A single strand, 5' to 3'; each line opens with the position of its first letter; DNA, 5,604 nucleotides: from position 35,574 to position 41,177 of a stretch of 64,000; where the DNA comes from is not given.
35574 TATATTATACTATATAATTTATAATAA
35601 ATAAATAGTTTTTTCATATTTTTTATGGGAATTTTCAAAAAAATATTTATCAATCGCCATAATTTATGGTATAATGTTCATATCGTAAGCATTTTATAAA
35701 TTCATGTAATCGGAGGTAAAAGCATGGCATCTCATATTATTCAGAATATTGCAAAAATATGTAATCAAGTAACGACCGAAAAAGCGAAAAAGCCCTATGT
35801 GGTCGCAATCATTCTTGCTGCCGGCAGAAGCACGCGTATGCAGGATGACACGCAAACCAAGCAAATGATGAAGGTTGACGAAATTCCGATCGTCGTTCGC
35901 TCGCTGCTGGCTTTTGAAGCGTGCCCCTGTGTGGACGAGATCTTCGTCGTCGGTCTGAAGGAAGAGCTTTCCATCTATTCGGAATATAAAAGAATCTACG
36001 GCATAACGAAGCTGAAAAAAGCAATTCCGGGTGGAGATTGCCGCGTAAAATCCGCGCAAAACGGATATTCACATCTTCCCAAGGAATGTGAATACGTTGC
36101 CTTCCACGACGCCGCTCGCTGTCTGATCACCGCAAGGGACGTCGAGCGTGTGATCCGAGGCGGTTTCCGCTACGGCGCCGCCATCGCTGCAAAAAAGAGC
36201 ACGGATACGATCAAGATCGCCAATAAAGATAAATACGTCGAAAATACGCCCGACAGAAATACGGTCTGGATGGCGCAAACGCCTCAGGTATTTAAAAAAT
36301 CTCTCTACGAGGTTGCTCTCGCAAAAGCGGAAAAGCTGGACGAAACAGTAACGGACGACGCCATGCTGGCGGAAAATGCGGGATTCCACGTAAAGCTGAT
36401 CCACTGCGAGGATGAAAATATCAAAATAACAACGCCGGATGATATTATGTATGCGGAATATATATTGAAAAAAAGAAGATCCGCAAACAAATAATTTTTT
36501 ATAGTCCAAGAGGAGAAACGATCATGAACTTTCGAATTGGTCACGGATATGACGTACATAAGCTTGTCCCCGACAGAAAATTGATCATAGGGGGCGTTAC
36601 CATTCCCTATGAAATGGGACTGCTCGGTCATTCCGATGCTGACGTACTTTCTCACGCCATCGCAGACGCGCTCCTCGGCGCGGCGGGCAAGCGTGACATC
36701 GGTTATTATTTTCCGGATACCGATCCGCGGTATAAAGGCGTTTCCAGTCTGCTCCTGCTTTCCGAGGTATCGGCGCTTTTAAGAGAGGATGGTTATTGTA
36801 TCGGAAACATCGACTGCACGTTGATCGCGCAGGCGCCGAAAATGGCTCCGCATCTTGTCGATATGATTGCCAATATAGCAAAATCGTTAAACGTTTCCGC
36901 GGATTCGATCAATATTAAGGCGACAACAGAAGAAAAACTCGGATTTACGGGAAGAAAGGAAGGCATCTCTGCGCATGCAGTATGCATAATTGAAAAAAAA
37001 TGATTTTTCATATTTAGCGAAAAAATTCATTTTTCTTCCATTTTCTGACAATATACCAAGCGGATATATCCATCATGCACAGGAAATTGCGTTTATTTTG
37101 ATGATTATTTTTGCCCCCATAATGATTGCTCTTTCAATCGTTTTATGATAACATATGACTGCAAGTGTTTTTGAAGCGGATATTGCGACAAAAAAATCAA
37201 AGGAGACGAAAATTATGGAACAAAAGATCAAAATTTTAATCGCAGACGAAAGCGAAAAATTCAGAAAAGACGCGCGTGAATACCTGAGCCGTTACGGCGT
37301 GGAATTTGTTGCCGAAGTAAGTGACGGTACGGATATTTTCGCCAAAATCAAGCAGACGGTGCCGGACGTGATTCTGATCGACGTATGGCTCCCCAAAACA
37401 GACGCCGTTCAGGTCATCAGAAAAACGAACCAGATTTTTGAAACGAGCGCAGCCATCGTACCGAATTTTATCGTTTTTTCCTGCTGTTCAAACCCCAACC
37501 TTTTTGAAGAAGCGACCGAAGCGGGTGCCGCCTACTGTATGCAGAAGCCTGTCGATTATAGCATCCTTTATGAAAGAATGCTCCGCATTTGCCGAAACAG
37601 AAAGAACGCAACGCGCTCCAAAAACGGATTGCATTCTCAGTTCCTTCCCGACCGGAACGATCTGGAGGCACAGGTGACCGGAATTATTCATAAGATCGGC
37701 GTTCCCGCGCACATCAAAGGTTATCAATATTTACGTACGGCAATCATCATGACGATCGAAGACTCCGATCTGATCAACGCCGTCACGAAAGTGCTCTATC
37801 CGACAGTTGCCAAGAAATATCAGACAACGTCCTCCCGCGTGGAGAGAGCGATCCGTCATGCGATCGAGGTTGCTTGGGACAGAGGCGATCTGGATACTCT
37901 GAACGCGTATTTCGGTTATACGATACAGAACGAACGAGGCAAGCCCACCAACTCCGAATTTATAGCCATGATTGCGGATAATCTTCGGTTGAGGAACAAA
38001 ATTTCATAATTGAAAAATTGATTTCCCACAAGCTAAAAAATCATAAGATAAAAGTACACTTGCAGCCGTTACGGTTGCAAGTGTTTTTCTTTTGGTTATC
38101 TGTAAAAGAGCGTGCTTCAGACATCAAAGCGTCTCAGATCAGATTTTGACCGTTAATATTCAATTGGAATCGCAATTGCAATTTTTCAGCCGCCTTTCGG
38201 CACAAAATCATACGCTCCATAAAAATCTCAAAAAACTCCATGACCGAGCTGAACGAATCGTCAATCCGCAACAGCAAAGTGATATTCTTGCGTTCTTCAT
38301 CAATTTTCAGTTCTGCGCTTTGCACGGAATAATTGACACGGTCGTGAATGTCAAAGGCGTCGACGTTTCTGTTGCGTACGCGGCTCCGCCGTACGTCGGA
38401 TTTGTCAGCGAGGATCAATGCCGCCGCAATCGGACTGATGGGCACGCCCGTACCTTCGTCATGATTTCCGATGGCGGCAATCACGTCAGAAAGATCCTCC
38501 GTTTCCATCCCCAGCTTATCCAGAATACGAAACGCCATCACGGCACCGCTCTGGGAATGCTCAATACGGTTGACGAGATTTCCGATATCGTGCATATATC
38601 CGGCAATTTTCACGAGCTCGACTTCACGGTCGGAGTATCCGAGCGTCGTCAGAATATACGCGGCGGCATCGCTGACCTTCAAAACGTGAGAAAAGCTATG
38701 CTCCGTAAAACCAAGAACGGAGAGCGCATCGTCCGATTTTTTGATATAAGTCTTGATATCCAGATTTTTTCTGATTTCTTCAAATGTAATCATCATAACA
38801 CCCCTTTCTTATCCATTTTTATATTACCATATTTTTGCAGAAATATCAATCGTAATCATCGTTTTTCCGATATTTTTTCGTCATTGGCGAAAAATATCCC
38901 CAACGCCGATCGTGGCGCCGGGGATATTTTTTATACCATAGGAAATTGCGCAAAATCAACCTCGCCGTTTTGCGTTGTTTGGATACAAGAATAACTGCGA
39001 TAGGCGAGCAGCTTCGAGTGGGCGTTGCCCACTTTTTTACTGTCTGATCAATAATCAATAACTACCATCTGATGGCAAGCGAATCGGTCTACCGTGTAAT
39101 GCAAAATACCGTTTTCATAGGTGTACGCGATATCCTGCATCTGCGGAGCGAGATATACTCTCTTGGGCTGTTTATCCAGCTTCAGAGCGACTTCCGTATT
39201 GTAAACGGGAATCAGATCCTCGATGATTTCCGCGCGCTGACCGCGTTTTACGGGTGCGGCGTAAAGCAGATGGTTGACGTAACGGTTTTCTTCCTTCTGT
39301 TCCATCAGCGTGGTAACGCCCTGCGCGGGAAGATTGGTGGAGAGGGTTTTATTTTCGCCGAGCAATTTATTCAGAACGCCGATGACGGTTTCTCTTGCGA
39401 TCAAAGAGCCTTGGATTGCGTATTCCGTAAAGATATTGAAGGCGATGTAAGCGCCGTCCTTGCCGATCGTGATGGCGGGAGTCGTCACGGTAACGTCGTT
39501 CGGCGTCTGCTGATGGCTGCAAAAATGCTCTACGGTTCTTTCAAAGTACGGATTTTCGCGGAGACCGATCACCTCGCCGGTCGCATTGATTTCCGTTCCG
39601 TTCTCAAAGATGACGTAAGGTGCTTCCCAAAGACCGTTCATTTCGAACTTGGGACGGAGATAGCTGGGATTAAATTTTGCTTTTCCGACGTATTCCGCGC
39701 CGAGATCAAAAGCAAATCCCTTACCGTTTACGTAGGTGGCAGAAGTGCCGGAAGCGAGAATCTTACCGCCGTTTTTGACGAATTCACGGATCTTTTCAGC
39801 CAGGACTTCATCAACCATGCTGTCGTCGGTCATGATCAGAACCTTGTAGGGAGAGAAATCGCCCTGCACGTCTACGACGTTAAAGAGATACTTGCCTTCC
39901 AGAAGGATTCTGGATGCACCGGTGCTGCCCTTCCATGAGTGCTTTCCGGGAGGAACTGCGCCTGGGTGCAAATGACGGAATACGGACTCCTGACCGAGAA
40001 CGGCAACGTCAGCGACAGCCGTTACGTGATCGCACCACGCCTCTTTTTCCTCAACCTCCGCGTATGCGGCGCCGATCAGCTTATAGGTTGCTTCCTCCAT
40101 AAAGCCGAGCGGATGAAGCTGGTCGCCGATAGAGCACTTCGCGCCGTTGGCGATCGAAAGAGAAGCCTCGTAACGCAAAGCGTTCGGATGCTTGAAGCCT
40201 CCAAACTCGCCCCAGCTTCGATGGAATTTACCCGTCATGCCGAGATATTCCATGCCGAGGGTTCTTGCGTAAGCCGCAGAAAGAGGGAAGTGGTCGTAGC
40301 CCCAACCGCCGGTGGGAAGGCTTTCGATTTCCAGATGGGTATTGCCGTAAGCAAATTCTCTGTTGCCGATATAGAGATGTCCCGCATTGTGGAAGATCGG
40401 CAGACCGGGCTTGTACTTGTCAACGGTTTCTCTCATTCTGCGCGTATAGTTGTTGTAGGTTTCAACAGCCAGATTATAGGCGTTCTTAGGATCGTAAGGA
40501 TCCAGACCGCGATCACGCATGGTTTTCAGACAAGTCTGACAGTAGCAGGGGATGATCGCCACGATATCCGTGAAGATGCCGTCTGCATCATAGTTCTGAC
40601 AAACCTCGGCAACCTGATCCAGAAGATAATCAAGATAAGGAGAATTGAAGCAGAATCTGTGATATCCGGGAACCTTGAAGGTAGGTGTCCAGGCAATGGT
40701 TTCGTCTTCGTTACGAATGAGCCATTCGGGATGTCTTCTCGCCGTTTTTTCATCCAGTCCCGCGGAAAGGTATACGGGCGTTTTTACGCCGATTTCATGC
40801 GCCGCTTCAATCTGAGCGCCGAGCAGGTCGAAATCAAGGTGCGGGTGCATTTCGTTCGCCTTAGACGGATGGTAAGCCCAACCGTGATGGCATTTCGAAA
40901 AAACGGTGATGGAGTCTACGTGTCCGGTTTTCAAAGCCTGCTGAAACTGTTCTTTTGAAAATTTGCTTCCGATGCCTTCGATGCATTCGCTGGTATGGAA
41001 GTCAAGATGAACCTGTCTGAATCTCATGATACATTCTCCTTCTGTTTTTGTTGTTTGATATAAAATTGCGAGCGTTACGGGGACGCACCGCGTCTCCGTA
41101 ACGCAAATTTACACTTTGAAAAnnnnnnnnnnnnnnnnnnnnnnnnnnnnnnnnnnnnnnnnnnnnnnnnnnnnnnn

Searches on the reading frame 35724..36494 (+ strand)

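Call 84: search_protein_families(library=pfam, proteins=[window:35724-36494:+], max_evalue=0.00001)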
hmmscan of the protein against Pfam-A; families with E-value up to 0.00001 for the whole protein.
window:35724-36494:+ (256 aa): 2 families
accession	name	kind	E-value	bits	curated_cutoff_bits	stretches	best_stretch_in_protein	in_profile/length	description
PF01128.25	IspD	-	3.3e-49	168.1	27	1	26-249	1-220/221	2-C-methyl-D-erythritol 4-phosphate cytidylyltransferase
PF12804.13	NTP_transf_3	-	4.4e-10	40.4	27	1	28-156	1-120/160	MobA-like NTP transferase domain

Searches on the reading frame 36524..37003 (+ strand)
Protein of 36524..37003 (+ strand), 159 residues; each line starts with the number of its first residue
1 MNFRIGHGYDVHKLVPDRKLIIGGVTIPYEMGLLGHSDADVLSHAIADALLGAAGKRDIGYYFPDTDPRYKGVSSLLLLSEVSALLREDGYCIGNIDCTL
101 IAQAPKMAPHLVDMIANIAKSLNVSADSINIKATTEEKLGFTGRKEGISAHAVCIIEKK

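Call 86: search_protein_families(library=pfam, proteins=[window:36524-37003:+], max_evalue=0.00001)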
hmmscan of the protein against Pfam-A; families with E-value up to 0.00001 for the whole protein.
window:36524-37003:+ (159 aa): 1 family
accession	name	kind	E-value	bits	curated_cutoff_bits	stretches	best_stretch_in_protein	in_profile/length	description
PF02542.21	YgbB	-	1e-68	231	26.7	1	3-156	1-154/155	YgbB family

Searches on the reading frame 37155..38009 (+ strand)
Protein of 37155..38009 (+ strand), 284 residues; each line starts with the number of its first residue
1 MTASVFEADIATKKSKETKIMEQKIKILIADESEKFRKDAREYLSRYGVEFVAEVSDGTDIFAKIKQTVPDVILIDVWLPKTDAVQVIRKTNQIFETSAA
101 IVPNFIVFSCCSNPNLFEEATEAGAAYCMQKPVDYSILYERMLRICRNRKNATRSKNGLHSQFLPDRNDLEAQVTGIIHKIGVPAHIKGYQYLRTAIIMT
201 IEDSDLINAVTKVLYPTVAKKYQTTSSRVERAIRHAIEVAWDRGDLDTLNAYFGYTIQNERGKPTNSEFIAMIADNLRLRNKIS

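Call 23: search_protein_families(library=pfam, proteins=[window:37155-38009:+])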
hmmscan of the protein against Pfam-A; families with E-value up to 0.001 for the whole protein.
window:37155-38009:+ (284 aa): 2 families
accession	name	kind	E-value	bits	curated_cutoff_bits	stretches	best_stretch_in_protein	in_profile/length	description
PF08769.17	Spo0A_C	-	1.2e-46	157.5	25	1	174-277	1-104/104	Sporulation initiation factor Spo0A C terminal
PF00072.30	Response_reg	-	6.2e-14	52.5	30.2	1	27-140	1-108/111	Response regulator receiver domain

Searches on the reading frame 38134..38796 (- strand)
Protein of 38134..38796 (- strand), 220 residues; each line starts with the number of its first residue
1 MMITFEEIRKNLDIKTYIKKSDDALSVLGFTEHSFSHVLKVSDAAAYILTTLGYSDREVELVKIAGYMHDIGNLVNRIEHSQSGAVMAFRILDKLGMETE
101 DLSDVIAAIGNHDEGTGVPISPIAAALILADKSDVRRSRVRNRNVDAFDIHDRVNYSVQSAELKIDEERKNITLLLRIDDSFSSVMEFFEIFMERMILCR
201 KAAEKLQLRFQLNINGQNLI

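Call 23: search_protein_families(library=pfam, proteins=[window:38134-38796:-])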
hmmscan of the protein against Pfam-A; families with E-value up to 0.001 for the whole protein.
window:38134-38796:- (220 aa): 1 family
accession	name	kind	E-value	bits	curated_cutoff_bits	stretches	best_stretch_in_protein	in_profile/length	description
PF01966.28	HD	-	3.9e-09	37.3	22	1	35-134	2-114/116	HD domain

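Call 57: find_encoding_contigs(protein=window:38134-38796:-, flank=1500, max_places=10)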
Protein window:38134-38796:- (220 aa): 8 contigs read that carry it; 6 places shown.
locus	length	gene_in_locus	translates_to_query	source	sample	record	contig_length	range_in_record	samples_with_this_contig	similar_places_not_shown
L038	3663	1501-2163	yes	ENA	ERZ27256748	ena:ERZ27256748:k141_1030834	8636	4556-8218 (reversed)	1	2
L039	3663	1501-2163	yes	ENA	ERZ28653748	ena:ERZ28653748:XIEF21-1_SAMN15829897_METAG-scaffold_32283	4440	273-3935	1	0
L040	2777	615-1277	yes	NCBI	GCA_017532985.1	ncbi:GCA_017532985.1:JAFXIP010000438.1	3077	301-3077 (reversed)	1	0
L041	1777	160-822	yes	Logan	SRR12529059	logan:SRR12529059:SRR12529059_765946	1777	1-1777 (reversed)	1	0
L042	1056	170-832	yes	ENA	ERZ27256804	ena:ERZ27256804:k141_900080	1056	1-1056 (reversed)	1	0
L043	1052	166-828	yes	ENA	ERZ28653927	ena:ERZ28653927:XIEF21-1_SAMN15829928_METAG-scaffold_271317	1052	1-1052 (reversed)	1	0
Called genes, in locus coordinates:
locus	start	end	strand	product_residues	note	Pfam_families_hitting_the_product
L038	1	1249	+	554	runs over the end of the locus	?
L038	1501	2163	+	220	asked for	PF01966:HD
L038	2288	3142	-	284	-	PF00072:Response_reg, PF08769:Spo0A_C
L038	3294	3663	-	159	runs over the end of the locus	PF02542:YgbB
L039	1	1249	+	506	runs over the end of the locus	?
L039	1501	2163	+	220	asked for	PF01966:HD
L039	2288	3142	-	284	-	PF00072:Response_reg, PF08769:Spo0A_C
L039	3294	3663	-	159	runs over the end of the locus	PF02542:YgbB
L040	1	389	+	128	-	PF00665:rve, PF13683:rve_3, PF13333:rve_2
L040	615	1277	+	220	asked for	PF01966:HD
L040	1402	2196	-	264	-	PF00072:Response_reg, PF08769:Spo0A_C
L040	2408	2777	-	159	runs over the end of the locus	PF02542:YgbB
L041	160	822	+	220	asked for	PF01966:HD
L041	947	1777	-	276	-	?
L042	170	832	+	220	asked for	PF01966:HD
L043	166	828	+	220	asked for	PF01966:HD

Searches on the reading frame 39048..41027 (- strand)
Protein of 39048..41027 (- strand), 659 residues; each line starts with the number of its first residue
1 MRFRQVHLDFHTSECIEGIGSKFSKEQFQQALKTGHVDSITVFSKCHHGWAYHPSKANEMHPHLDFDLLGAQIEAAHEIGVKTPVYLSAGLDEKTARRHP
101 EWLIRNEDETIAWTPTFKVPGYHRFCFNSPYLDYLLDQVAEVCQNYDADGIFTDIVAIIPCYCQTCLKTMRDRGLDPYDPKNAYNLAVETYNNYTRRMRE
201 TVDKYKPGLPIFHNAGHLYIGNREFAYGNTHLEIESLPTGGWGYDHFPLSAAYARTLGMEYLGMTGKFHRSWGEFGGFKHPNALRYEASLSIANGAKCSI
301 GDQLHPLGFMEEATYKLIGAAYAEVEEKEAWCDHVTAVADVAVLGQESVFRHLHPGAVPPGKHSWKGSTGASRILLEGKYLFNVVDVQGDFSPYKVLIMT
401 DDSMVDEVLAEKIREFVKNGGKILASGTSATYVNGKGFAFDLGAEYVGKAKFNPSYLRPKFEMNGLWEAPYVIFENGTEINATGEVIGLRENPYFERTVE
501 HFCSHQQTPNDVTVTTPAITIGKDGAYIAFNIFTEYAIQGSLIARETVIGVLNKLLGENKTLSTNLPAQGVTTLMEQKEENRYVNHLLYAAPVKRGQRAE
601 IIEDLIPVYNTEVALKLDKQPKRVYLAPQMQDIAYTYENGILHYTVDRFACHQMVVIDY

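Call 23: search_protein_families(library=pfam, proteins=[window:39048-41027:-])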
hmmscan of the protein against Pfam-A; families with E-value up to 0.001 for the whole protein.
window:39048-41027:- (659 aa): 2 families
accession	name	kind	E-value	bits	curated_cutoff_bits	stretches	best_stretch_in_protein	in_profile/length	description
PF14871.12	GHL6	-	3.5e-34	118.3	35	1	24-155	1-132/132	Hypothetical glycosyl hydrolase 6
PF08532.16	Glyco_hydro_42M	-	3.4e-05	23.9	25.8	1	383-429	47-93/207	Beta-galactosidase trimerisation domain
